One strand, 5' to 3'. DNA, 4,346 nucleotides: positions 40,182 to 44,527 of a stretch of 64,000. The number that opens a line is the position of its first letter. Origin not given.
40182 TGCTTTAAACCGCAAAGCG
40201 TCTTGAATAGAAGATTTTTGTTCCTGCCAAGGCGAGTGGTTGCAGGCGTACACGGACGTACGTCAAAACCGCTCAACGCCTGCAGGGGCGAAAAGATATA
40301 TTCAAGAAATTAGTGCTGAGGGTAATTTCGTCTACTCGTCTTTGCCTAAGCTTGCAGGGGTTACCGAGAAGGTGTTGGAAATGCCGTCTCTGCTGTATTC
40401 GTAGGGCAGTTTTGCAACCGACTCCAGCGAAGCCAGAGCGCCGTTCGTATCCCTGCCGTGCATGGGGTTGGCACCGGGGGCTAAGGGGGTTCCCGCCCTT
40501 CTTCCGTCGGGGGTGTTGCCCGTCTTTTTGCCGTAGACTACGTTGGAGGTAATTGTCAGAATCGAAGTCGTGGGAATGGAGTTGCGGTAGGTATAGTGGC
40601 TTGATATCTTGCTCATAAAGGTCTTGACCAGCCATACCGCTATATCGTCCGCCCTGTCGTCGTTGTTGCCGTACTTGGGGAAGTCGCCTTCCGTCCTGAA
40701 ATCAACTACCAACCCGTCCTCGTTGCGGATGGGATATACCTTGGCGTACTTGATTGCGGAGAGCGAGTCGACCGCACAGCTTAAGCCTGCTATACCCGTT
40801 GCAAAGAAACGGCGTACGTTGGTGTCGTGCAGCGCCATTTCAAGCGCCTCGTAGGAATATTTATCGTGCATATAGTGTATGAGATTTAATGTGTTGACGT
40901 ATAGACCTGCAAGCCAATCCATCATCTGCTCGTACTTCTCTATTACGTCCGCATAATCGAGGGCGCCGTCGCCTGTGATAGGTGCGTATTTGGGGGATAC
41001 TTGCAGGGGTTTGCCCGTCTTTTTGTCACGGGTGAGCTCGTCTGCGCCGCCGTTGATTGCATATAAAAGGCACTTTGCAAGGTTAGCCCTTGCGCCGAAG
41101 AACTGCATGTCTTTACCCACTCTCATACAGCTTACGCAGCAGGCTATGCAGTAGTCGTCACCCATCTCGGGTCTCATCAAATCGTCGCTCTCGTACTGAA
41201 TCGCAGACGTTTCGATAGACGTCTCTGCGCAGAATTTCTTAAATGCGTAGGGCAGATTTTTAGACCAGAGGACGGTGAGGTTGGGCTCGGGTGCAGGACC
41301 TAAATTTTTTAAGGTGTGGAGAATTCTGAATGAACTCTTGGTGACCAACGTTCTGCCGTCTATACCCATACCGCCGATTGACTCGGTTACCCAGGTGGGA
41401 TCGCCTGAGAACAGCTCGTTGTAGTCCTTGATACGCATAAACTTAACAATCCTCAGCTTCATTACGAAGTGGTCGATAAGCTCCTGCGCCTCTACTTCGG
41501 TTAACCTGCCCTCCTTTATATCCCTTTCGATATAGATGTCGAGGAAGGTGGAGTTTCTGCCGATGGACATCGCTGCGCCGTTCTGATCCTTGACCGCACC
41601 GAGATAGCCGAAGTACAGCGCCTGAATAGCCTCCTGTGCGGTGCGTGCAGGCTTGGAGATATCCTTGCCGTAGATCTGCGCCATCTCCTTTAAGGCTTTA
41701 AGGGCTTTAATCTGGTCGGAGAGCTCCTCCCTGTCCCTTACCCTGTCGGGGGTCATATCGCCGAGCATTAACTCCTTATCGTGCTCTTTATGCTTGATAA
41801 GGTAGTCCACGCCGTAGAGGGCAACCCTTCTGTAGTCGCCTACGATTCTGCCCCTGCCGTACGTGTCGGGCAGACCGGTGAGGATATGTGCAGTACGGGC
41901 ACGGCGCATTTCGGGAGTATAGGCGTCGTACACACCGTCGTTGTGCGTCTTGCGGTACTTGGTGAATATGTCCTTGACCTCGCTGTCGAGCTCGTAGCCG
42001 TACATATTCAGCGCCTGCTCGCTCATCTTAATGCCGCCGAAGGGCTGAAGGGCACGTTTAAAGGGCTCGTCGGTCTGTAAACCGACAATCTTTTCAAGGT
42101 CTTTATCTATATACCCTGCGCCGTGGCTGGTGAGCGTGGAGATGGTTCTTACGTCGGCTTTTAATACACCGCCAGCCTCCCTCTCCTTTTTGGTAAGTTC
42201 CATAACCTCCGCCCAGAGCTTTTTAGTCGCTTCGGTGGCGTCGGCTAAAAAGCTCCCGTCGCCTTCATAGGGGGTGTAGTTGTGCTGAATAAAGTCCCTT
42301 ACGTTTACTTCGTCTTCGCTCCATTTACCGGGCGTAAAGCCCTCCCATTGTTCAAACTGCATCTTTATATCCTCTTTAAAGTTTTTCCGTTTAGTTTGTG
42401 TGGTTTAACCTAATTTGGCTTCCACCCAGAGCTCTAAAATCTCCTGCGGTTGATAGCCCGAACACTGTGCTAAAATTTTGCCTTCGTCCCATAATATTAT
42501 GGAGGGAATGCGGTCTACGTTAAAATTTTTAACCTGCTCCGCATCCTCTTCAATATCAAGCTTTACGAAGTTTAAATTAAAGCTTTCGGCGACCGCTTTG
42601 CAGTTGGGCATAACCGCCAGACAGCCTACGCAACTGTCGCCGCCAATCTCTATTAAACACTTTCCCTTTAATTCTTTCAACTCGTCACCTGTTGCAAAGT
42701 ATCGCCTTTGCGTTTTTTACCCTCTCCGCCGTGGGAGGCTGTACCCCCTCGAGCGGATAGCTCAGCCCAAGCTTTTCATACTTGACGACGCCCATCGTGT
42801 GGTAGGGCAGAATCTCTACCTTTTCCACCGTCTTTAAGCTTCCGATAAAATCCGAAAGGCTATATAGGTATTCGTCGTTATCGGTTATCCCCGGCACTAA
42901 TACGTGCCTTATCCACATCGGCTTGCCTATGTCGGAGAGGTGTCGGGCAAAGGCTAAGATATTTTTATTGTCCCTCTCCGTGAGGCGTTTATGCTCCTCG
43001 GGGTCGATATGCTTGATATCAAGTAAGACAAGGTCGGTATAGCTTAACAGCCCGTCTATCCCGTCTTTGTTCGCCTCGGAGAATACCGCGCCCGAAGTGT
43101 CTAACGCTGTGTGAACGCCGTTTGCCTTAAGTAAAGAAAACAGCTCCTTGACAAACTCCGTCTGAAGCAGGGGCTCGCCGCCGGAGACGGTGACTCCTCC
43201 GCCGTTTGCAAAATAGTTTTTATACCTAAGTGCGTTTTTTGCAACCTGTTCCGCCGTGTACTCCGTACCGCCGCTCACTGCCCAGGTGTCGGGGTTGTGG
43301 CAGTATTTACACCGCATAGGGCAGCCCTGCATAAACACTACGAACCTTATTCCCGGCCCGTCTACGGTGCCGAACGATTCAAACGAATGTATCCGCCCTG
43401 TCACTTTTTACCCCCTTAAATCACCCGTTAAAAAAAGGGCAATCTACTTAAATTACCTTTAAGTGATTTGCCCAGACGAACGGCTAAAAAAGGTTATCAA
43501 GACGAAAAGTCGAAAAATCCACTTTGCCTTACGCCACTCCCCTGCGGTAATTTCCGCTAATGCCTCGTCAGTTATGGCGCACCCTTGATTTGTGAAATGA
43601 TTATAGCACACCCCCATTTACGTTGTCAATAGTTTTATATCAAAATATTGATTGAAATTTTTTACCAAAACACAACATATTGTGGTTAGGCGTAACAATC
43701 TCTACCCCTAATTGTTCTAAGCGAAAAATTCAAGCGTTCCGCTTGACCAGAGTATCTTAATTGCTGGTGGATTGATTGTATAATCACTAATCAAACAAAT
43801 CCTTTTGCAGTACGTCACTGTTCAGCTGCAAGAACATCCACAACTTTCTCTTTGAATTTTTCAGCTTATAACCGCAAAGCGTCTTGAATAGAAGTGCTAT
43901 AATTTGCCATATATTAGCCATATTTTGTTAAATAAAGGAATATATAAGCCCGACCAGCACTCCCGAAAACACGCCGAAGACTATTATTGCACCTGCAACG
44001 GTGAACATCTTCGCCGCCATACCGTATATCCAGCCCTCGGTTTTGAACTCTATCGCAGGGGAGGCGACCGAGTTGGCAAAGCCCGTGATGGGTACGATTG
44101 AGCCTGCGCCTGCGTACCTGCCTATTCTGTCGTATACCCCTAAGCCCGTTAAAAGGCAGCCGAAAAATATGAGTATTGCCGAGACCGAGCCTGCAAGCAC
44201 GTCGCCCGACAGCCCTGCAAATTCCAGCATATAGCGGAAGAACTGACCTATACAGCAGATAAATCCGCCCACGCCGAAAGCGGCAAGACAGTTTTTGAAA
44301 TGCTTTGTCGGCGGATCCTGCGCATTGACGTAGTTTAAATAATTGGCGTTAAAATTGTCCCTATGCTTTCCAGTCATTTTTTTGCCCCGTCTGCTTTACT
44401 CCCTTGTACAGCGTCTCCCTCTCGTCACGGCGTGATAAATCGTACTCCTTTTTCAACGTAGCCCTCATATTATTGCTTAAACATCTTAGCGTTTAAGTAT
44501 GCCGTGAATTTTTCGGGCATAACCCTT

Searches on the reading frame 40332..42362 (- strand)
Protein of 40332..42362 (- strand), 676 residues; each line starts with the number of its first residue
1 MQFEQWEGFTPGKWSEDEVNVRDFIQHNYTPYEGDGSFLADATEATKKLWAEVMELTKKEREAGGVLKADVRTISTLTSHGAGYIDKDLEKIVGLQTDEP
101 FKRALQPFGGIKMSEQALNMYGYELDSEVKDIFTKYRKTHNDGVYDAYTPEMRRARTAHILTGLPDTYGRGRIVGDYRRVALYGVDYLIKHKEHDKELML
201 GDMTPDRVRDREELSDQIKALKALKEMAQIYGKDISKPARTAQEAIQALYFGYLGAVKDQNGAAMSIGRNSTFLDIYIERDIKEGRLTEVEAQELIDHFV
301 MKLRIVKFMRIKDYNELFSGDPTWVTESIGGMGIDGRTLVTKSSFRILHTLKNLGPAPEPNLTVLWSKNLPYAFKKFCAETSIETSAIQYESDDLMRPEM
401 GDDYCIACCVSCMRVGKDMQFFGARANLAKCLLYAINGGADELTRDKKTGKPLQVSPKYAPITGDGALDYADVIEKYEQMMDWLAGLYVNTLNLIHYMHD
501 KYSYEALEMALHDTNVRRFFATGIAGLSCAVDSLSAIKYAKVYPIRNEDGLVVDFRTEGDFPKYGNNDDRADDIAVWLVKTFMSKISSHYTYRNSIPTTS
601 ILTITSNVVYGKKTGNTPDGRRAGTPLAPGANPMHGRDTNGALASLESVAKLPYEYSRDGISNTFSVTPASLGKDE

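Call 31: search_protein_families(library=pfam, proteins=[window:40332-42362:-])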
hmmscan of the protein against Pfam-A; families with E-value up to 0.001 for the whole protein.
window:40332-42362:- (676 aa): 2 families
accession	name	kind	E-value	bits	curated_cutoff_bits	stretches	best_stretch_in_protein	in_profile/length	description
PF02901.20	PFL-like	-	1.1e-213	711.9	24.3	1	18-611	4-647/647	Pyruvate formate lyase-like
PF01228.26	Gly_radical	-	1.8e-10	41.7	22.2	1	628-674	2-48/106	Glycine radical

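Call 33: search_solved_structures(query=window:40332-42362:-, show_alignments=1, max_evalue=1e-50)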
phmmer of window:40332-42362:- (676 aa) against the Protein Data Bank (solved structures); distinct sequences matched with E-value up to 1e-50: 5.
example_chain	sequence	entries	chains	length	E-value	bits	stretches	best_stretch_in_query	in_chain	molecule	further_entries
38la_A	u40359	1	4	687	0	1112.6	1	4-675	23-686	Formate acetyltransferase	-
38lb_A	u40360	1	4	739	2.7e-299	997.6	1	4-675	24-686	Formate acetyltransferase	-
1h16_A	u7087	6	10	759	4.4e-290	967.2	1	5-676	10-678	FORMATE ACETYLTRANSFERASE 1 | Pyruvate formate-lyase | PROTEIN (PYRUVATE FORMATE-LYASE)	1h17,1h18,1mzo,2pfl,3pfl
1cm5_A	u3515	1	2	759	1.6e-287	958.7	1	5-676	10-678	PROTEIN (PYRUVATE FORMATE-LYASE)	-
1qhm_A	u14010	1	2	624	4.4e-263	878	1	5-622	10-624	PYRUVATE FORMATE-LYASE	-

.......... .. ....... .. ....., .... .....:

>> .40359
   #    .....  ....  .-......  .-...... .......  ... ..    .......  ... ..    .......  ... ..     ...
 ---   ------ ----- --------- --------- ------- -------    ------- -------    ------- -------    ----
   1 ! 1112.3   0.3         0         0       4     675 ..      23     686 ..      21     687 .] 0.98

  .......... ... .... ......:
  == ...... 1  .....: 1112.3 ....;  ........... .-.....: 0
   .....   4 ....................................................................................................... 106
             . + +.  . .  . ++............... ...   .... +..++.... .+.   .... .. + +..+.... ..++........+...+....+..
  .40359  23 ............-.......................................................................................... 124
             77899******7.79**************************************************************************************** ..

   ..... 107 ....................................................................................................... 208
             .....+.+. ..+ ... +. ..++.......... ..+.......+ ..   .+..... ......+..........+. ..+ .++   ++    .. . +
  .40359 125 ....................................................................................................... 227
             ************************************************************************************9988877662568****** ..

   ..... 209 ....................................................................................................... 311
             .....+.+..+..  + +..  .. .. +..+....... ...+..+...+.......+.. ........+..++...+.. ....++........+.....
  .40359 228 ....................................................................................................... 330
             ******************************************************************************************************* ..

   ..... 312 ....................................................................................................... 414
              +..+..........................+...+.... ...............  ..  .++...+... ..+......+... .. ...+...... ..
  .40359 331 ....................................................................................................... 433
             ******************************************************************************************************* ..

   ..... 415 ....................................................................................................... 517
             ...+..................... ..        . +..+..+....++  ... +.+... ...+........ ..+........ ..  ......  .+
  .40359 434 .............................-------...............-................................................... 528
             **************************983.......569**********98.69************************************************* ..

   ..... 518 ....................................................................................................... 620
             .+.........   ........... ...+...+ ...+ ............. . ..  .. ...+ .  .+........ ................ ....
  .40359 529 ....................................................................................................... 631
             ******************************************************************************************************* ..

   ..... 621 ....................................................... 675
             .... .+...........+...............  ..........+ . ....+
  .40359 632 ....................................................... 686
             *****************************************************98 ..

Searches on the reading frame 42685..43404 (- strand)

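Call 31: search_protein_families(library=pfam, proteins=[window:42685-43404:-])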
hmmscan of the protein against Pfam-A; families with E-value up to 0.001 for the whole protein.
window:42685-43404:- (239 aa): 2 families
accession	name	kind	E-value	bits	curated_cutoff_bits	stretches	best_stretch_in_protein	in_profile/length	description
PF04055.27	Radical_SAM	-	4.9e-27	95.6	29.5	1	22-178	1-160/166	Radical SAM superfamily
PF13353.11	Fer4_12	-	3.3e-23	82.9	22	1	14-144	1-129/137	4Fe-4S single cluster domain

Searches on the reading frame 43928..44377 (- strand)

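Call 31: search_protein_families(library=pfam, proteins=[window:43928-44377:-])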
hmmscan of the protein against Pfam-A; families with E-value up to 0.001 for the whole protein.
window:43928-44377:- (149 aa): 1 family
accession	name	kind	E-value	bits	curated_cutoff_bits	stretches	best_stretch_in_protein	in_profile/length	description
PF03862.18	SpoVAC_SpoVAEB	-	9.1e-38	129.6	25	1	29-145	1-117/117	SpoVAC/SpoVAEB sporulation membrane protein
